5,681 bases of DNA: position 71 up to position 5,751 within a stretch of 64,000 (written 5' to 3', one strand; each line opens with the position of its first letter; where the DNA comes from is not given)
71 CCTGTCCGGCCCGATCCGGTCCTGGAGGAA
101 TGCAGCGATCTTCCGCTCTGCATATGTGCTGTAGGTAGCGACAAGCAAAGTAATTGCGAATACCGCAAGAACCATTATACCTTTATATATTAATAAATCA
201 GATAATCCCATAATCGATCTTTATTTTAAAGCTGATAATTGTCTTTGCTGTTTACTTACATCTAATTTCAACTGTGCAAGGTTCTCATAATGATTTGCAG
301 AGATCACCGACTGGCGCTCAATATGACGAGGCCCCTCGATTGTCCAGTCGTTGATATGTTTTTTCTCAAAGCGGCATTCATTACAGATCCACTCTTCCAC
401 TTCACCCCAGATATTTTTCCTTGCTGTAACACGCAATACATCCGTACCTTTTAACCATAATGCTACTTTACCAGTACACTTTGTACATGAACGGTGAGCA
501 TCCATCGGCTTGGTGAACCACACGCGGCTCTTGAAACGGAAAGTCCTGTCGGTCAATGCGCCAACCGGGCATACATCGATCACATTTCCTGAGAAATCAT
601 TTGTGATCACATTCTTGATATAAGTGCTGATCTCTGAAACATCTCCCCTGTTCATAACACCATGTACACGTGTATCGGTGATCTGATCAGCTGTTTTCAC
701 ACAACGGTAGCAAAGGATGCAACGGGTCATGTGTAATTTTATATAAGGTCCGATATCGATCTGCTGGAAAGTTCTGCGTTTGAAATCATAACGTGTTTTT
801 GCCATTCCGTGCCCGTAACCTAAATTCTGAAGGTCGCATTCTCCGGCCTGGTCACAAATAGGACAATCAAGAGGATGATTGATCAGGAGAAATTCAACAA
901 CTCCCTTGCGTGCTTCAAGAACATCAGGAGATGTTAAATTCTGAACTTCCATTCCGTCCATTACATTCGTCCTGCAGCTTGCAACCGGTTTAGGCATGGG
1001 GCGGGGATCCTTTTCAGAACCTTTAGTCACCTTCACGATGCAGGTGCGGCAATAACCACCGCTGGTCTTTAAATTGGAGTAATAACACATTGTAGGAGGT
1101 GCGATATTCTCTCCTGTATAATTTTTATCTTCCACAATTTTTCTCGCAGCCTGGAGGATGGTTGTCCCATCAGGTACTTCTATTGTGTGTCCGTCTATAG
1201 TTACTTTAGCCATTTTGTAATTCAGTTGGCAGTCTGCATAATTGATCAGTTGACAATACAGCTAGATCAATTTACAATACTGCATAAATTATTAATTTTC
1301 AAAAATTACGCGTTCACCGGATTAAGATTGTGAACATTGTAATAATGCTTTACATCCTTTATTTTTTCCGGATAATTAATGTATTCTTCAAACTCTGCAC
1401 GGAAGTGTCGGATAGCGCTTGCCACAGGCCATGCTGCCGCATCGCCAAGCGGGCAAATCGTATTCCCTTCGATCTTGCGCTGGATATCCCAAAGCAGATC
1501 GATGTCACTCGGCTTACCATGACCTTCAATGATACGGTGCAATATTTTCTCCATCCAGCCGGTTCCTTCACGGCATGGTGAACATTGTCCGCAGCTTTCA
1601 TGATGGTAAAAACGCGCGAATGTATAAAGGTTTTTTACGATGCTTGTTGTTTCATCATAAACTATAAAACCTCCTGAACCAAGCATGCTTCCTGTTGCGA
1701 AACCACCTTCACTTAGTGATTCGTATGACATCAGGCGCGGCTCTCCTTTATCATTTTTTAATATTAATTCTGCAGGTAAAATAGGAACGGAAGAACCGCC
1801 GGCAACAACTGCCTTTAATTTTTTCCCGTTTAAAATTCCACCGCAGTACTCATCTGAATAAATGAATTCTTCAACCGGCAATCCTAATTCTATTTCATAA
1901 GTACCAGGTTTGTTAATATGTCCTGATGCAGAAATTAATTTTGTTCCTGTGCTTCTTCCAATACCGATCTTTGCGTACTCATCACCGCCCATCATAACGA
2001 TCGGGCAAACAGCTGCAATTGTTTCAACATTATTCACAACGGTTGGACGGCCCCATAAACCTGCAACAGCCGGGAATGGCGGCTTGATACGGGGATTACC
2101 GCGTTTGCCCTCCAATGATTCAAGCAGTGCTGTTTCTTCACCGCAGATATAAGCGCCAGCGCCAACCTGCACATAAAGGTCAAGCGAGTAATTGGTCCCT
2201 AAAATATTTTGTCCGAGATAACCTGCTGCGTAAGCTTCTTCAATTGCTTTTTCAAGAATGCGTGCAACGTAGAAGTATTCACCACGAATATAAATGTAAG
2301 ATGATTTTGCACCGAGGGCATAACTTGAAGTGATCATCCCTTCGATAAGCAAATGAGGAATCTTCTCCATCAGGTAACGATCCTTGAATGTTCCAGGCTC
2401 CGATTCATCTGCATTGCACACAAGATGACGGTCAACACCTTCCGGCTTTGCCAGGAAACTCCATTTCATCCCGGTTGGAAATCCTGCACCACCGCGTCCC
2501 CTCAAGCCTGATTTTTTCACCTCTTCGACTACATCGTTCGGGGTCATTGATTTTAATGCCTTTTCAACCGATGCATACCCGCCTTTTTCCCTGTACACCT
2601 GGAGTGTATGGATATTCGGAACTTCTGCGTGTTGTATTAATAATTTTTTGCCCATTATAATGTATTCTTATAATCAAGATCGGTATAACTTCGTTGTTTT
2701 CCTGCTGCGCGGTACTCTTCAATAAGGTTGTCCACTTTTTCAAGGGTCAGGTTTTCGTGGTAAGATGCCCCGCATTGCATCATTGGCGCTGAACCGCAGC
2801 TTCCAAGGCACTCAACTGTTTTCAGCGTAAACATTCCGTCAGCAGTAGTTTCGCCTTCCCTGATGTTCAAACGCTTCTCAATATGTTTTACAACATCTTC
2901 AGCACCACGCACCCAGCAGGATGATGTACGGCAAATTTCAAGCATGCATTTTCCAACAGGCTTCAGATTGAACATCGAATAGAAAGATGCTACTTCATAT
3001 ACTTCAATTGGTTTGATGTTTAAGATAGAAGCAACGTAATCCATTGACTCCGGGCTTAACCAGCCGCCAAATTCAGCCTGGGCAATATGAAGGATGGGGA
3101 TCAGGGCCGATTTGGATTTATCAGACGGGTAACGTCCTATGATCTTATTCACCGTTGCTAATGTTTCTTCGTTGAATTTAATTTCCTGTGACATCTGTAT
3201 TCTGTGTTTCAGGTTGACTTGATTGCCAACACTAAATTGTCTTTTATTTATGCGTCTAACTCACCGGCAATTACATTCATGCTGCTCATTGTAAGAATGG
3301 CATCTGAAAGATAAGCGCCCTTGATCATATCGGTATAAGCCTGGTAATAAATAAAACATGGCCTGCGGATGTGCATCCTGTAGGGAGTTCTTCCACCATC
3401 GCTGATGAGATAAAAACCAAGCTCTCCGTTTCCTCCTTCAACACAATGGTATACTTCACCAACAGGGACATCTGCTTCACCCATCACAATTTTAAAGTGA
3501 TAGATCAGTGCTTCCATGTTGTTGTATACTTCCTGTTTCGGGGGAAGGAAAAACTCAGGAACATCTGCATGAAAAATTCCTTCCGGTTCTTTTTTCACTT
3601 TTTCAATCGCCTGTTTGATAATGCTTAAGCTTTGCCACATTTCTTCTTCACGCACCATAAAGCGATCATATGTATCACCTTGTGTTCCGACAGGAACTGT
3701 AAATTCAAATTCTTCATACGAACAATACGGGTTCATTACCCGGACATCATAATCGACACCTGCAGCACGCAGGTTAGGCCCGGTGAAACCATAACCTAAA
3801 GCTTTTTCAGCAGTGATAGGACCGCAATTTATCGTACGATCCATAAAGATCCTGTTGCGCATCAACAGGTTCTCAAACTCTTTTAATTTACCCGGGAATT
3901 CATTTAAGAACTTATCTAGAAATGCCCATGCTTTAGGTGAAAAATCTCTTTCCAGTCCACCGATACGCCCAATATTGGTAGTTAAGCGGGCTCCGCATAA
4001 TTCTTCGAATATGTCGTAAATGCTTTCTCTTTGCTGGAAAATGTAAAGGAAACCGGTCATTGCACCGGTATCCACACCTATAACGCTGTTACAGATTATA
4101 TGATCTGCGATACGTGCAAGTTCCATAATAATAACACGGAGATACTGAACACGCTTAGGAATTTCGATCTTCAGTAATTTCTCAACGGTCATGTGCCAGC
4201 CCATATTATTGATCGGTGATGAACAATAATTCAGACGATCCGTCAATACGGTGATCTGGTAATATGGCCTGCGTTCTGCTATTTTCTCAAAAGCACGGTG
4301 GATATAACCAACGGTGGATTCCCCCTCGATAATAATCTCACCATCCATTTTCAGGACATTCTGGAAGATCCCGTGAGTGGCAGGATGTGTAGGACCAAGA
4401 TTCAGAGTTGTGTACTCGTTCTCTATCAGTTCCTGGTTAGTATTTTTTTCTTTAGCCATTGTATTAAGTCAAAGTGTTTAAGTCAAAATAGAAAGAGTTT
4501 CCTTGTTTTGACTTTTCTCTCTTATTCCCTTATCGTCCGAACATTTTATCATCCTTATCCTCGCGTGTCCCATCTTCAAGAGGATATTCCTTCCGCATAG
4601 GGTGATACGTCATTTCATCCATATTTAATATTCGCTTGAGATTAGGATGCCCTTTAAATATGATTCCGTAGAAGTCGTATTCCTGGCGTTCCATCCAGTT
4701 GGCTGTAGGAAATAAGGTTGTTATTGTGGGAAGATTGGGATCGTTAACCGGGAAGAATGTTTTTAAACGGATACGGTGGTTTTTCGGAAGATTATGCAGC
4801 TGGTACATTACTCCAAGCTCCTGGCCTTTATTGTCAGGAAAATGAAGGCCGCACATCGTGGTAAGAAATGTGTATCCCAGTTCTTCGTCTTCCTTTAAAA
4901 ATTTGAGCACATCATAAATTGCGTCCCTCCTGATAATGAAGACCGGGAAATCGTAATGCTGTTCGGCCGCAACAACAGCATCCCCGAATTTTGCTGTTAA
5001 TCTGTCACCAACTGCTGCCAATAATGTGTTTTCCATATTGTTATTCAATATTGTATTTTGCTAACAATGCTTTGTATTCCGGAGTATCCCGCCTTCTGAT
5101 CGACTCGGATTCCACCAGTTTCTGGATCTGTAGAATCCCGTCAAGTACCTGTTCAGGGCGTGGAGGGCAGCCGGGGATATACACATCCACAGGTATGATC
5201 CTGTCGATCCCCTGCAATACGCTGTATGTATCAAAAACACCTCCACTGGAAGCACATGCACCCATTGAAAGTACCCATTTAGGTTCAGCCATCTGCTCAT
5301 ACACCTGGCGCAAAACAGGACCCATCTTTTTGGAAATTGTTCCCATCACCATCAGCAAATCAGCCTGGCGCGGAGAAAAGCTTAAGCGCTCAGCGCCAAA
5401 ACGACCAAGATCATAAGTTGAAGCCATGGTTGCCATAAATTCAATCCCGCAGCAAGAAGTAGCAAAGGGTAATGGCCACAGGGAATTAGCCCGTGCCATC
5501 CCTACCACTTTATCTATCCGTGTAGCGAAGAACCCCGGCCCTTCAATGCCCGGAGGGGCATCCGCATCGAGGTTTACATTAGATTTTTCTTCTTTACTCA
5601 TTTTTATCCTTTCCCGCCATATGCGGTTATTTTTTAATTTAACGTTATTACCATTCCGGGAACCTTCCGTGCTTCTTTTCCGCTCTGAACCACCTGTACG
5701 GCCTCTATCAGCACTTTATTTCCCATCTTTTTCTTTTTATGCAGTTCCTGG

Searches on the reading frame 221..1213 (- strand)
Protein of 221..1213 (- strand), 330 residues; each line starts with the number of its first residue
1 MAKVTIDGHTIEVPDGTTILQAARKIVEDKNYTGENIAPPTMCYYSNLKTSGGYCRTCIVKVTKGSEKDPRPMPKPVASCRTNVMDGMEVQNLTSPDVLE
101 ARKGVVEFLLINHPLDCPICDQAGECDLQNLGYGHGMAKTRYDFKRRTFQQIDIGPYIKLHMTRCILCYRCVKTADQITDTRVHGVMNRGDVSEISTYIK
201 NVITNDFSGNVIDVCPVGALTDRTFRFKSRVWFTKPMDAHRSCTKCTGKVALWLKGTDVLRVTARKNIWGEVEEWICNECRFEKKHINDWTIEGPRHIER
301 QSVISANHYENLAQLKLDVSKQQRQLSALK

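Call 13: search_protein_families(library=pfam, proteins=[window:221-1213:-], max_evalue=0.001)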
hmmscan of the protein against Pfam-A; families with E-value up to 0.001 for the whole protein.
window:221-1213:- (330 aa): 4 families
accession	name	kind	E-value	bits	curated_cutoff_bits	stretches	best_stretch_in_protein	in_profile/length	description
PF22117.2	Fer4_Nqo3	-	8.2e-29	100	27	1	155-221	1-67/67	NADH-quinone oxidoreductase subunit 3, ferredoxin-like domain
PF10588.14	NADH-G_4Fe-4S_3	-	1.8e-17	63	27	1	102-141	1-40/40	NADH-ubiquinone oxidoreductase-G iron-sulfur binding region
PF13510.11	Fer2_4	-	5.2e-11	42.9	22.8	1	3-92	5-79/82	2Fe-2S iron-sulfur cluster binding domain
PF00111.32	Fer2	-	1.1e-07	32.1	21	1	6-83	3-75/77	2Fe-2S iron-sulfur cluster binding domain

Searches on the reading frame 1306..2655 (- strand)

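Call 13: search_protein_families(library=pfam, proteins=[window:1306-2655:-], max_evalue=0.001)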
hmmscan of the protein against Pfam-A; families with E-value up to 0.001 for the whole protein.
window:1306-2655:- (449 aa): 4 families
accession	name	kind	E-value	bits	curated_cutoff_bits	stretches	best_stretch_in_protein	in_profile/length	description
PF01512.22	Complex1_51K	-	3.1e-48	163.9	31.2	1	46-216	1-148/150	Nuo51 FMN-binding domain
PF10589.14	NADH_4Fe-4S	-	1.1e-33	115.4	23.5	1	344-424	4-84/85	NADH-ubiquinone oxidoreductase-F iron-sulfur binding region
PF22461.2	SLBB_2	-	1.9e-06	28.3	27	1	240-304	2-66/79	SLBB domain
PF10531.15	SLBB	-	0.00065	19.9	27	0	244-291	5-53/55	SLBB domain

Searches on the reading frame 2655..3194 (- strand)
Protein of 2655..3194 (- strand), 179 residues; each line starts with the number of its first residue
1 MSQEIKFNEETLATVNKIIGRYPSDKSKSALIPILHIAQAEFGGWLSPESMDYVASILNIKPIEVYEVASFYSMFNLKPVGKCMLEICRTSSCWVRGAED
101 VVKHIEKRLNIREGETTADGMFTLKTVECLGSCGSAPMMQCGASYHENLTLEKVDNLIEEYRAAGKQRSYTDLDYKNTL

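Call 13: search_protein_families(library=pfam, proteins=[window:2655-3194:-], max_evalue=0.001)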
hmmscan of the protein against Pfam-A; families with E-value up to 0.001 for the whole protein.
window:2655-3194:- (179 aa): 1 family
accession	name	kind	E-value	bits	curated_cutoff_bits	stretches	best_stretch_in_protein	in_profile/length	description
PF01257.25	2Fe-2S_thioredx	-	2.2e-56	190.2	24.8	1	16-162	2-145/145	Thioredoxin-like [2Fe-2S] ferredoxin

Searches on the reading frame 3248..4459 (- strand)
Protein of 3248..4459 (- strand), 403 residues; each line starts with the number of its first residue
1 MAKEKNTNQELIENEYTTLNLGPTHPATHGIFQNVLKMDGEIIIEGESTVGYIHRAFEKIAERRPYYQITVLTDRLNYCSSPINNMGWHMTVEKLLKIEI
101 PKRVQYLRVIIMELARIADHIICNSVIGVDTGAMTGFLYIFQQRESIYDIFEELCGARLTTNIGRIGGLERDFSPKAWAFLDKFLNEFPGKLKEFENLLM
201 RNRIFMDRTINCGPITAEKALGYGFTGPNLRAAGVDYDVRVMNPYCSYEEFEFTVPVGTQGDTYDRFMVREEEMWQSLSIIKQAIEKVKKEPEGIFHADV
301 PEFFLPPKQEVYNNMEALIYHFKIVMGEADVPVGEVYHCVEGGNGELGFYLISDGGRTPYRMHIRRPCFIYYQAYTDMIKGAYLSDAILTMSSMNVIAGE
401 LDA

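Call 13: search_protein_families(library=pfam, proteins=[window:3248-4459:-], max_evalue=0.001)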
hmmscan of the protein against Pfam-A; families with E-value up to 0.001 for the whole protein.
window:3248-4459:- (403 aa): 1 family
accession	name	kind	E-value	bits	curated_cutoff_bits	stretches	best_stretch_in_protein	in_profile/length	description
PF00346.24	Complex1_49kDa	-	3.6e-107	357.9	24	1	130-402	1-270/271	Respiratory-chain NADH dehydrogenase, 49 Kd subunit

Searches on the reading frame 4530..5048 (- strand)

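Call 13: search_protein_families(library=pfam, proteins=[window:4530-5048:-], max_evalue=0.001)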
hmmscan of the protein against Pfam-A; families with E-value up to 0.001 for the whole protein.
window:4530-5048:- (172 aa): 1 family
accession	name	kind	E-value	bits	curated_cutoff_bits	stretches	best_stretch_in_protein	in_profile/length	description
PF00329.25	Complex1_30kDa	-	4.8e-39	134.2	22.5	1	39-159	3-122/124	Respiratory-chain NADH dehydrogenase, 30 Kd subunit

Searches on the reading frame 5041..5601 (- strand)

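Call 13: search_protein_families(library=pfam, proteins=[window:5041-5601:-], max_evalue=0.001)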
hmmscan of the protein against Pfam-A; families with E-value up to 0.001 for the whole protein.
window:5041-5601:- (186 aa): 1 family
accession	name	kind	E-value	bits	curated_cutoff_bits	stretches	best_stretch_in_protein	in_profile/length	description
PF01058.29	Oxidored_q6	-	4.5e-29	101.2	27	1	50-158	3-127/128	NADH ubiquinone oxidoreductase, 20 Kd subunit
